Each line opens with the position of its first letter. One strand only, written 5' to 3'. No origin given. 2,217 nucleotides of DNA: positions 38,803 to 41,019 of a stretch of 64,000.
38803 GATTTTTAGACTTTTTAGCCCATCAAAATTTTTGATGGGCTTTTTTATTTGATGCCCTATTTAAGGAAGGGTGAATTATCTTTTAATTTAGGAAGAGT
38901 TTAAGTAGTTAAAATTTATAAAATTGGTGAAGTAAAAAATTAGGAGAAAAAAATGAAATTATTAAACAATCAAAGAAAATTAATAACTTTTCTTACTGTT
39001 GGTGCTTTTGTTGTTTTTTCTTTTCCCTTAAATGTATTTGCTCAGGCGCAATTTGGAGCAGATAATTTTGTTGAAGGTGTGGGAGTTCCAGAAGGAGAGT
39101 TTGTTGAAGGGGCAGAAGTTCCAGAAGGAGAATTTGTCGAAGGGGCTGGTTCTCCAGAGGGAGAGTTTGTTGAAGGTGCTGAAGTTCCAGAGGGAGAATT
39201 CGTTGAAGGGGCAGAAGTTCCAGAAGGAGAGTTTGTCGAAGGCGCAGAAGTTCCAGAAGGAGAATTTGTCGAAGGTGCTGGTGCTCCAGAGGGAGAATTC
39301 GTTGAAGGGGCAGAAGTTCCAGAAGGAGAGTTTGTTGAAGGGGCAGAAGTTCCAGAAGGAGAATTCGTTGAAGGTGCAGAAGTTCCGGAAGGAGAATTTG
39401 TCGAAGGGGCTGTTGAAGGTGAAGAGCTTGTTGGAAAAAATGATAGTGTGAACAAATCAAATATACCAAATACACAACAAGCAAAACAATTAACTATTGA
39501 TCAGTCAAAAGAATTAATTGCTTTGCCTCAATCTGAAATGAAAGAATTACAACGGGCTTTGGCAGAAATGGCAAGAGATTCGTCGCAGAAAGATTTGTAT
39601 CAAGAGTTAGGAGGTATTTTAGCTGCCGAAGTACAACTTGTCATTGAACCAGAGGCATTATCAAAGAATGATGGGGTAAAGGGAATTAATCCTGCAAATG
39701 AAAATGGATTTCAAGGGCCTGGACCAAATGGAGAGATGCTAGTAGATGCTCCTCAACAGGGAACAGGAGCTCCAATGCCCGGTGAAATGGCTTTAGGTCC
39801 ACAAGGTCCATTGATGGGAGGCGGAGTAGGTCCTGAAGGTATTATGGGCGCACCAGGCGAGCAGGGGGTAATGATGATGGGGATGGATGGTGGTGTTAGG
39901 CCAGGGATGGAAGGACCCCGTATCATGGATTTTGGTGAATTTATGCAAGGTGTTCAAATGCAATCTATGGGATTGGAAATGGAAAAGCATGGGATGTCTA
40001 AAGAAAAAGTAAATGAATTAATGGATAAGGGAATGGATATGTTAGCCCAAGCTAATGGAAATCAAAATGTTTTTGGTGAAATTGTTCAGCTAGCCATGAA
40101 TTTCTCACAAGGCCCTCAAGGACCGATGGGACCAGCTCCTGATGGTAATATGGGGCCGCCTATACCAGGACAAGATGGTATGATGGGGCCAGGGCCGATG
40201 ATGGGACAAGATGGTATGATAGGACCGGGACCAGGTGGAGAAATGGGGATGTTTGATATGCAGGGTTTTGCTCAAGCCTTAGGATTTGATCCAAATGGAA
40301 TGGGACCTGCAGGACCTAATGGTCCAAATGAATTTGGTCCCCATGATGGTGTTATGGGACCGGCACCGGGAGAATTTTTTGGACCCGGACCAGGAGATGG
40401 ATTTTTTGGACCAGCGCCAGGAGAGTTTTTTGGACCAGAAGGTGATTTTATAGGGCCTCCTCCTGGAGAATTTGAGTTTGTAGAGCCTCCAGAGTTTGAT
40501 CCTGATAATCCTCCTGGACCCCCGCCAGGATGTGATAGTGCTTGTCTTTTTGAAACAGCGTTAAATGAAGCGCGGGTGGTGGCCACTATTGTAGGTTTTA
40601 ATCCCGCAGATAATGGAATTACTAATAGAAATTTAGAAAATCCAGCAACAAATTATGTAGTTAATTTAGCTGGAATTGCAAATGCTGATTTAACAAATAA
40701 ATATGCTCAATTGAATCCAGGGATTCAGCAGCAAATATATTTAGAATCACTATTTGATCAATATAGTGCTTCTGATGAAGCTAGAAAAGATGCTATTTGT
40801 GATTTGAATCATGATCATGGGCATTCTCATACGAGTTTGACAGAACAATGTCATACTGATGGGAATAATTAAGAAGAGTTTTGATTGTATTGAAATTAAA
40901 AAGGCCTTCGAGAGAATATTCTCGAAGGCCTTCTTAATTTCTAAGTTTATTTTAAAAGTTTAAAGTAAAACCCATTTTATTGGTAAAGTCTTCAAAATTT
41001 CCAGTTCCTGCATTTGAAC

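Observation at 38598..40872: c-di-GMP-I-like riboswitch plus terminator controlling a secreted, highly repetitive acidic and Gly/Pro/Met-rich protein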

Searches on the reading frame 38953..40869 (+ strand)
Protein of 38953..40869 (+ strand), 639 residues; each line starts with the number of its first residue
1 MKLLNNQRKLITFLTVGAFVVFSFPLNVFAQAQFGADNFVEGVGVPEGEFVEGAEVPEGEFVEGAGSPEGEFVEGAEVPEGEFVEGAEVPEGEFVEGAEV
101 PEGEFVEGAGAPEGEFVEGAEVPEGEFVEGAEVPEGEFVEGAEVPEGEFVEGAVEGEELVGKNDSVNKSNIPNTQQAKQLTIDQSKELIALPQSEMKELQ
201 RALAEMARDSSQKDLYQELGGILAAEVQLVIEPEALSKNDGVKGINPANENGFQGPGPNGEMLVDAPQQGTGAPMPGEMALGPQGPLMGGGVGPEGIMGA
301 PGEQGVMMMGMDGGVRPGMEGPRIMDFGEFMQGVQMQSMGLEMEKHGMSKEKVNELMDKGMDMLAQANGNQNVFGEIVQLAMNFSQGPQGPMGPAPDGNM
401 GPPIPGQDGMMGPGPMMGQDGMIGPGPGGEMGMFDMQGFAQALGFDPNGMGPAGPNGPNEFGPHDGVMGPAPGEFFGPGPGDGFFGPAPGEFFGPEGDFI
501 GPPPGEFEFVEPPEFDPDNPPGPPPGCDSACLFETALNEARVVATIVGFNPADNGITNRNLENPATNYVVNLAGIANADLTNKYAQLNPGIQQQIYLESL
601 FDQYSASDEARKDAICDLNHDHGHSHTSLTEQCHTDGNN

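Call 6: search_protein_families(library=pfam, proteins=[window:38953-40869:+], max_evalue=1)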
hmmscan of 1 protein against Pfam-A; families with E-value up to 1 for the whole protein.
window:38953-40869:+ (639 aa): 1 family
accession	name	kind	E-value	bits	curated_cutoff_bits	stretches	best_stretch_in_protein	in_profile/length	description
PF16058.10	Mucin-like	-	0.14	13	28.7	1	67-147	11-91/94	Mucin-like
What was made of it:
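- On Any curated protein family for the 639-aa product (Pfam-A, NCBIfam, PDB sequences): Pfam gives only Mucin-like at E 0.14, below cut-off (call 6).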

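Call 8: find_encoding_contigs(protein=window:38953-40869:+, flank=10000, max_places=10)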
Protein window:38953-40869:+ (639 aa): no gene with exactly this product is on record in the collection.

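Call 9: search_protein_families(library=ncbifam, proteins=[window:38953-40869:+], max_evalue=0.01)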
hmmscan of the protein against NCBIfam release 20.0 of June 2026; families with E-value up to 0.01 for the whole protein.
window:38953-40869:+ (639 aa): 0 families

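Call 10: find_homologous_proteins(query=window:38953-40869:+, max_evalue=0.001)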
Query window:38953-40869:+ (639 aa): 2 proteins with E <= 0.001 among 8000 candidates.
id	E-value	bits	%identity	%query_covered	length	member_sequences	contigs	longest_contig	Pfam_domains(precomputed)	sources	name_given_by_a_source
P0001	0.0e+0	1414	100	100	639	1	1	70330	-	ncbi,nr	ncbi:MAG: hypothetical protein H6755_06600 [Candidatus Omnitrophica bacterium]|nr:hypothetical prote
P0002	1.3e-17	82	34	48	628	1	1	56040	-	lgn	-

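Call 11: find_encoding_contigs(protein=P0002, flank=10000, max_places=6)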
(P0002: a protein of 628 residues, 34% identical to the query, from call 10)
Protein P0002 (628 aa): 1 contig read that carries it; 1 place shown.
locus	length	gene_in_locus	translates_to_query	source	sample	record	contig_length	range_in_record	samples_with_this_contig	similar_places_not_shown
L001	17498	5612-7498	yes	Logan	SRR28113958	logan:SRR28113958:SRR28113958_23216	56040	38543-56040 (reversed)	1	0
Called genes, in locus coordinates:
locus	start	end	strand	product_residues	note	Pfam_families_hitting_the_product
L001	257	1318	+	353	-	PF10672:Methyltrans_SAM, PF03602:Cons_hypoth95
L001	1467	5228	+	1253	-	PF00862:GT-B_Sucrose_synth, PF00534:Glycos_transf_1, PF13692:Glyco_trans_1_4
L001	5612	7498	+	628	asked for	-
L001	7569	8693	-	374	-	-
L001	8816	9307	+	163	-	PF00578:AhpC-TSA, PF08534:Redoxin, PF00085:Thioredoxin (faint), PF13098:Thioredoxin_2, PF13905:Thioredoxin_8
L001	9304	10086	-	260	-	-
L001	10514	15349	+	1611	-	-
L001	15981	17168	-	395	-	PF00890:FAD_binding_2, PF01266:DAO (weak), PF03486:HI0933_like, PF07992:Pyr_redox_2, PF12831:FAD_oxidored, PF13450:NAD_binding_8 (weak), PF13738:Pyr_redox_3 (weak), PF22780:HI0933_like_1st, +2 more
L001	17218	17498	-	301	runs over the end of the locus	PF03372:Exo_endo_phos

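Call 12: find_encoding_contigs(protein=P0001, flank=10000, max_places=6)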
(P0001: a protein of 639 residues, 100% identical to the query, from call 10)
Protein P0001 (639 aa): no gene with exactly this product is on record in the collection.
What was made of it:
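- Tried and rejected: Not on record (calls 8, 12).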

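Call 50: search_protein_representatives(alignment_id=A4)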
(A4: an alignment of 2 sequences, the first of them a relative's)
Query: 2 sequences, 769 profile positions. Proteins with E-value up to 0.001 (for the whole library): 75; up to 1e-10: 23; up to 1e-30: 2. The best 75 are listed.
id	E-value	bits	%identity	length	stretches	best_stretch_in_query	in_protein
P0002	0.0e+00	1146.0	-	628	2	116-769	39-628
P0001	0.0e+00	1125.4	-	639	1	1-769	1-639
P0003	4.3e-24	101.5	-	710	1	106-640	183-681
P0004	2.6e-22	95.6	-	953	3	48-178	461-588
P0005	9.8e-18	80.5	-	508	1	174-641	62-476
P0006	1.0e-17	80.5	-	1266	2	52-151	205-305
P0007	2.3e-17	79.3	-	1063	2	365-469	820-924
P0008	2.3e-16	76.0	-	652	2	33-157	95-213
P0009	3.2e-16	75.5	-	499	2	48-152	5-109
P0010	2.1e-15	72.8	-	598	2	42-151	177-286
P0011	2.8e-15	72.4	-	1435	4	38-156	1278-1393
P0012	4.1e-15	71.8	-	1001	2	55-152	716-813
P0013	6.1e-14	68.0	-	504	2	56-157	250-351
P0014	9.8e-14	67.3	-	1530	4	43-151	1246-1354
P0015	2.6e-12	62.6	-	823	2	45-155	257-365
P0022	3.3e-11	58.9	-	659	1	63-634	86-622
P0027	3.3e-08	49.0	-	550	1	177-328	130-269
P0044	6.3e-06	41.5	-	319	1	22-303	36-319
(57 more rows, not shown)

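Call 52: find_encoding_contigs(protein=P0003, flank=6000, max_places=4)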
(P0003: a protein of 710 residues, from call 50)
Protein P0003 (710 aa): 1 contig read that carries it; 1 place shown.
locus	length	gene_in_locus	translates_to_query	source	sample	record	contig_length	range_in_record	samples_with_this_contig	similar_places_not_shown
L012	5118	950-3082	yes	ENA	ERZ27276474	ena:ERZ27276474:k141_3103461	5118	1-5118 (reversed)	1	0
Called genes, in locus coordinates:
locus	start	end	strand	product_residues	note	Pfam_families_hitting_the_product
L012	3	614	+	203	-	?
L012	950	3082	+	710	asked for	-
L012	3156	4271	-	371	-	-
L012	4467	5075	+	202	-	PF13036:LpoB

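Call 53: find_encoding_contigs(protein=P0007, flank=6000, max_places=4)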
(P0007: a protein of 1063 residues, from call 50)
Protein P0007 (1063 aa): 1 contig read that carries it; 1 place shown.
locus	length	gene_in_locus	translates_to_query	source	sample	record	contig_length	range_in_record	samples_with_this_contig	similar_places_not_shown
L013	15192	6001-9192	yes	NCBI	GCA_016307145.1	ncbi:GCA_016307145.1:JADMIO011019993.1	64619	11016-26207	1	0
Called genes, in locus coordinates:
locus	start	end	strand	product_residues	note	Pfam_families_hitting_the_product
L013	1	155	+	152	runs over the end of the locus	PF10543:ORF6N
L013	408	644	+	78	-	-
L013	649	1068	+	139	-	PF13650:Asp_protease_2 (weak), PF13975:gag-asp_proteas (weak)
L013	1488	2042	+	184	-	PF13525:YfiO (weak)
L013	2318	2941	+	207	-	-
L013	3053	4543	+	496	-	PF00291:PALP, PF00462:Glutaredoxin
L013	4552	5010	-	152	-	-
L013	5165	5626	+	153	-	-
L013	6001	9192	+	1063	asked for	-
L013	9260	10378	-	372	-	-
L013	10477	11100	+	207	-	-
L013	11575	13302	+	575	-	PF05226:CHASE2, PF00990:GGDEF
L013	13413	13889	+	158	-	-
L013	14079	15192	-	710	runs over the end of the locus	PF07602:DUF1565, PF22842:Pel9A-like_beta_helix, PF00041:fn3 (faint), PF17957:Big_7, PF16656:Pur_ac_phosph_N (weak)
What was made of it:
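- L013 does have a CHASE2-GGDEF gene nearby (call 53).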

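Call 54: find_encoding_contigs(protein=P0005, flank=4000, max_places=3)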
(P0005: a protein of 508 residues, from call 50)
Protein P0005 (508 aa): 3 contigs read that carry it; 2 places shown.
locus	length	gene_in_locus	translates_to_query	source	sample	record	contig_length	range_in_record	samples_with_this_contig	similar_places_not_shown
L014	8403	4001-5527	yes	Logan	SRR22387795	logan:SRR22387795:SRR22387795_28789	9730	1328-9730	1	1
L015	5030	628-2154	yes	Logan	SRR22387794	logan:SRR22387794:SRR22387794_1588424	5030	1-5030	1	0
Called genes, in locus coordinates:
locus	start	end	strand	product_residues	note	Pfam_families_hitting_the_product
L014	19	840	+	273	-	PF05175:MTS, PF12847:Methyltransf_18 (weak), PF13847:Methyltransf_31 (faint)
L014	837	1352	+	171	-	-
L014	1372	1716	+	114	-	PF01741:MscL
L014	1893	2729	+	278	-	PF02548:Pantoate_transf, PF13714:PEP_mutase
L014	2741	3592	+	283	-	PF01842:ACT (weak), PF00551:Formyl_trans_N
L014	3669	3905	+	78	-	-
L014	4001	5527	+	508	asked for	-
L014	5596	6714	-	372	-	-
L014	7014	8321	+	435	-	PF00587:tRNA-synt_2b, PF03129:HGTP_anticodon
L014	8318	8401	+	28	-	?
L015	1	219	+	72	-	?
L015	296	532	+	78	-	-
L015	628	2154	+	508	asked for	-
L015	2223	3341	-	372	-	-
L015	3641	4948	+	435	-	PF00587:tRNA-synt_2b, PF03129:HGTP_anticodon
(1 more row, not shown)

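Call 55: find_encoding_contigs(protein=P0022, flank=4000, max_places=3)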
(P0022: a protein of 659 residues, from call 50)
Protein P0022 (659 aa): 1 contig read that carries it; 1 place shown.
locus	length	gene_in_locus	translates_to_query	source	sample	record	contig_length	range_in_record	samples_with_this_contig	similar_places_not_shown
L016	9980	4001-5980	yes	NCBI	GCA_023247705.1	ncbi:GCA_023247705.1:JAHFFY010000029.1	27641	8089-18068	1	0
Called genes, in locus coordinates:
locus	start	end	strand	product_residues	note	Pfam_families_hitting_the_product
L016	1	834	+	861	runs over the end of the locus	-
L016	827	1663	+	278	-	PF13485:Peptidase_MA_2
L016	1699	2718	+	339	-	PF08100:Dimerisation, PF00891:Methyltransf_2, PF10294:Methyltransf_16 (weak), PF01209:Ubie_methyltran (weak), PF13489:Methyltransf_23, PF13847:Methyltransf_31, PF08241:Methyltransf_11, PF13649:Methyltransf_25, +2 more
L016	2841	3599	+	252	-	PF02535:Zip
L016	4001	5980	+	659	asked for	-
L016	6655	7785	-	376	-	-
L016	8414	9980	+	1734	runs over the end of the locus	-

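Call 56: find_encoding_contigs(protein=P0027, flank=4000, max_places=3)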
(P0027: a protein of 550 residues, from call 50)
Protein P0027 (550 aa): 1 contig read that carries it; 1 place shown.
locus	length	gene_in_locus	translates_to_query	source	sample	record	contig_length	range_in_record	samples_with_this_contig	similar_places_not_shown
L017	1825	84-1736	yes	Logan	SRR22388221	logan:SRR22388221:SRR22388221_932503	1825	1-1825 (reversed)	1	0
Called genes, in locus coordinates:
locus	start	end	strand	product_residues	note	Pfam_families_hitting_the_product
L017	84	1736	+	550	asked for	-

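Call 62: list_cluster_members(proteins=[P0007, P0022, P0003, P0005, P0002])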
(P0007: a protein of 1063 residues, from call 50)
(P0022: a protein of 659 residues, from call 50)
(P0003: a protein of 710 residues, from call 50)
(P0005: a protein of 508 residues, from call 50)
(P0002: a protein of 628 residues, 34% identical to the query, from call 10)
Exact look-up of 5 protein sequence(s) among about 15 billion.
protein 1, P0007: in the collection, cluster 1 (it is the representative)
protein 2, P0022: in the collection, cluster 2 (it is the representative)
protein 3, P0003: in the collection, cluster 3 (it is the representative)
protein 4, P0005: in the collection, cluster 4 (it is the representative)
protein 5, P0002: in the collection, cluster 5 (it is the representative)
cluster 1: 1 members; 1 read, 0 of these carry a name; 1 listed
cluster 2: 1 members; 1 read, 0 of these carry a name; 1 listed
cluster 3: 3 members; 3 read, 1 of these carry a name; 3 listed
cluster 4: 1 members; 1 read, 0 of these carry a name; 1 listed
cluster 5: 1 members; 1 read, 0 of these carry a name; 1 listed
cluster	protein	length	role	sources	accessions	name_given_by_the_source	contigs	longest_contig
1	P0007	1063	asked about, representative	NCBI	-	-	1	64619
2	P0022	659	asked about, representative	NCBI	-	-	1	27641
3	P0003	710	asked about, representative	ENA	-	-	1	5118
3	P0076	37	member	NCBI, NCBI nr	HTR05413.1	MAG TPA: haloacid dehalogenase type II, partial [Paraburkholderia sp.] | haloacid dehalogenase type II [Paraburkholderia sp.]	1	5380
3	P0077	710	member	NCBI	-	-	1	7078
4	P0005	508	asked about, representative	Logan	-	-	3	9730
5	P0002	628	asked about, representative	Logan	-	-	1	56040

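Call 66: search_protein_families(library=pfam, alignment_id=A6, max_evalue=0.01)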
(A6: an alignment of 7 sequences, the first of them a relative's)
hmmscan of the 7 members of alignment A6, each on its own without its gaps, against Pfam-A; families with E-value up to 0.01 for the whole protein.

A. member 1, P0001 (639 aa): 0 families

B. families by the number of members that match (of 7 scanned): 1 family
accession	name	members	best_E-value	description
PF09227.15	Bubble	1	0.0071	Bubble protein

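Call 74: predict_structure(alignment_id=A6)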
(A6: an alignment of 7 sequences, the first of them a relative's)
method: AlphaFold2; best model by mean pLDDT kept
length: 639 residues; sequences in the alignment: 7
mean_pLDDT: 46.2   pTM: 0.31
mean pLDDT of the five models: 46.2, 44.9, 43.1, 39.1, 38.1
residues with pLDDT >= 90: 2; 70-90: 111; 50-70: 54; < 50: 472
segments of 3 or more residues with pLDDT < 50: 29-133, 135-179, 235-319, 387-412, 416-434, 438-440, 442-511, 522-524, 526-537, 539-639
pLDDT, mean of each block of 10 residues (from residue 1): 72 82 55 43 35 35 32 32 31 31 31 30 30 34 28 30 27 35 75 86 87 85 83 55 36 32 29 31 33 33 33 36 80 87 85 83 67 65 53 41 42 43 35 46 44 36 33 33 33 34 42 54 44 47 46 42 37 41 43 40 41 40 38 38
secondary structure, 60 per line:
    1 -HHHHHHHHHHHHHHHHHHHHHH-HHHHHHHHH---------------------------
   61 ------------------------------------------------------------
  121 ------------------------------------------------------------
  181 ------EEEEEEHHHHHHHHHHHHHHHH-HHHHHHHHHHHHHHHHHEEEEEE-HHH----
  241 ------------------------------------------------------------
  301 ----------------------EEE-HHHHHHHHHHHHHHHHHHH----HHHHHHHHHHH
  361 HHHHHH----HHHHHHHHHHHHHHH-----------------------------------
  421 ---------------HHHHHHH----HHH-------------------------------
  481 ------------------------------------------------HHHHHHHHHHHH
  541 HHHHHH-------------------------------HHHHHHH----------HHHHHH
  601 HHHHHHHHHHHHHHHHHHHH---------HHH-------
elements in order (helices of 4 or more, strands of 3 or more residues): H2-23 H25-33 E187-192 H193-208 H210-226 E227-232 E323-325 H327-345 H350-366 H371-385 H436-442 H529-546 H578-584 H595-620
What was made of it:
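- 38953..40872 (+): Regulated gene, 639 aa (NCBI H6755_06600, MAG Candidatus Omnitrophica). Signal peptide aa 1-30/32 (..NVFA|QA). Mostly disordered secreted protein. AlphaFold mean pLDDT 46, with 472 of 639 residues below 50 (call 74).
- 39493..39657 (+): Conserved folded module 1 (aa 181-235, strand-helix-helix-strand; motif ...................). pLDDT 75-87 (call 74).
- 39913..40107 (+): Conserved folded module 2 (aa 321-385, three helices; motif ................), flanked by Gly/Pro/Met/Phe-rich low-complexity stretches (aa 247-325 and 386-524). pLDDT 80-87 (call 74).
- Tried and rejected: It is mostly disordered, so no fold search was run on it (call 74).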

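Call 101: search_solved_structures(query=A6, max_evalue=1)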
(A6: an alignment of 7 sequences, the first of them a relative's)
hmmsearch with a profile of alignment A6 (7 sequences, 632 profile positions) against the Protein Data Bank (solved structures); distinct sequences matched with E-value up to 1: 0.
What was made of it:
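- On Any curated protein family for the 639-aa product (Pfam-A, NCBIfam, PDB sequences): PDB gives none (call 101).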

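Call 102: search_protein_families(library=ncbifam, alignment_id=A6, max_evalue=0.01)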
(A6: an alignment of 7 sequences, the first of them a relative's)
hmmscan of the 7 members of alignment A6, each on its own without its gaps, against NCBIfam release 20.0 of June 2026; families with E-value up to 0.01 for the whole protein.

A. member 1, P0001 (639 aa): 0 families

B. families by the number of members that match (of 7 scanned): 1 family
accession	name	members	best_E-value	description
TIGR02608.1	delta_60_rpt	1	5.1e-05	delta-60 repeat domain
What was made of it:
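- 38953..40872 (+): No Pfam, NCBIfam or PDB match (calls 6, 9, 101, 102).
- On Any curated protein family for the 639-aa product (Pfam-A, NCBIfam, PDB sequences): The seven family members give none of note (calls 66, 102).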
